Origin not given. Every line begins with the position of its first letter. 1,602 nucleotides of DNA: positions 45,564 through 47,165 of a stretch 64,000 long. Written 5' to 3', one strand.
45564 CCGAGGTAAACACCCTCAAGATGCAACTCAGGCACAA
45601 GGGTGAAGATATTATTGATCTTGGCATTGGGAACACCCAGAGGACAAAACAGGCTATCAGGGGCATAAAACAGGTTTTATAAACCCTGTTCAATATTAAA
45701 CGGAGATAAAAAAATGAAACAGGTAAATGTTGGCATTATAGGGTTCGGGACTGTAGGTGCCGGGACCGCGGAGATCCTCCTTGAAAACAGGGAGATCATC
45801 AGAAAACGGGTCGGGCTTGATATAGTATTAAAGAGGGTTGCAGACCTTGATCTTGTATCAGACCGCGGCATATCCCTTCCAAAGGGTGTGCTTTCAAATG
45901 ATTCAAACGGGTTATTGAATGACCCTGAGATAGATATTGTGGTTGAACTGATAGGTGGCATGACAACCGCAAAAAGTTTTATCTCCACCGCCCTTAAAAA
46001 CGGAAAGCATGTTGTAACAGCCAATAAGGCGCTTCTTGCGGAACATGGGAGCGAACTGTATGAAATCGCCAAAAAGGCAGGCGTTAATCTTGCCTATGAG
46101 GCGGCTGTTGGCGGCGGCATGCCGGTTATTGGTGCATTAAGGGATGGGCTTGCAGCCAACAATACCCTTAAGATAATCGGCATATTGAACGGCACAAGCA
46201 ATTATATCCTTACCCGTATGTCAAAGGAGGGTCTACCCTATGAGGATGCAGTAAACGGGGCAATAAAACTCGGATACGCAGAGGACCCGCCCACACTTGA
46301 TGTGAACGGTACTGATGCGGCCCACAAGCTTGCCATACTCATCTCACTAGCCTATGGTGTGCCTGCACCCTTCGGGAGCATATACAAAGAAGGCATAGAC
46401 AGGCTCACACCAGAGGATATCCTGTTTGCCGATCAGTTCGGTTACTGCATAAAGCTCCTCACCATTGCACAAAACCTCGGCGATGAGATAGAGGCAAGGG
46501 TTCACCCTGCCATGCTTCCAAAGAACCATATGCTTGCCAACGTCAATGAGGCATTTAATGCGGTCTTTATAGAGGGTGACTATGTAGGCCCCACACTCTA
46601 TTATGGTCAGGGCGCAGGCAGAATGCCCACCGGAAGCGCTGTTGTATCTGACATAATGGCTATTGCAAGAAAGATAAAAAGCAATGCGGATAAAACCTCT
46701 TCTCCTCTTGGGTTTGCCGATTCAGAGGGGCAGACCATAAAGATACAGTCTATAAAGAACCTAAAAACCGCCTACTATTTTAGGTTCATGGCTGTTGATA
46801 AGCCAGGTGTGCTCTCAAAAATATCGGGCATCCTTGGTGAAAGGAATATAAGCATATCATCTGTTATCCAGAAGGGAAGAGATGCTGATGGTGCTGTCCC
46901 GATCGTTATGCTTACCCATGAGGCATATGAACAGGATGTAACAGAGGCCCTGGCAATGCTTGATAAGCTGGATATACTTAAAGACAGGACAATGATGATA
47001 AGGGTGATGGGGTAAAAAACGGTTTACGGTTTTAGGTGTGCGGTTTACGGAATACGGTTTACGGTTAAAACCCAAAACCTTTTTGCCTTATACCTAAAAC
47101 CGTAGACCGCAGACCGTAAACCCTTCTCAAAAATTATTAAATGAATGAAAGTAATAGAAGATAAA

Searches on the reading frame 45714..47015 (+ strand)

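Call 82: search_protein_families(library=pfam, max_evalue=0.01, proteins=[window:45714-47015:+])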
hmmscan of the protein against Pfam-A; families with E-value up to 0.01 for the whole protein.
window:45714-47015:+ (433 aa): 6 families
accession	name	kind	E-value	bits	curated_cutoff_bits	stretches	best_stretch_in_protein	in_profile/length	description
PF00742.24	Homoserine_dh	-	2.7e-59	200.3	22.9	1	137-315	1-173/173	Homoserine dehydrogenase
PF03447.22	NAD_binding_3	-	1.1e-19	71.6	24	1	10-129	1-116/116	Homoserine dehydrogenase, NAD binding domain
PF01842.31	ACT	-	4.6e-09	36.3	27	1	356-412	3-60/66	ACT domain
PF22629.2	ACT_AHAS_ss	-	2.3e-06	28.1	27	1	361-420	6-63/67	AHAS small subunit-like ACT domain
PF03435.24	Sacchrp_dh_NADP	-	0.00093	20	25.1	1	6-123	1-125/129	Saccharopine dehydrogenase NADP binding domain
PF01408.29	GFO_IDH_MocA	-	0.002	19.3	24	1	4-127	1-117/120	Oxidoreductase family, NAD-binding Rossmann fold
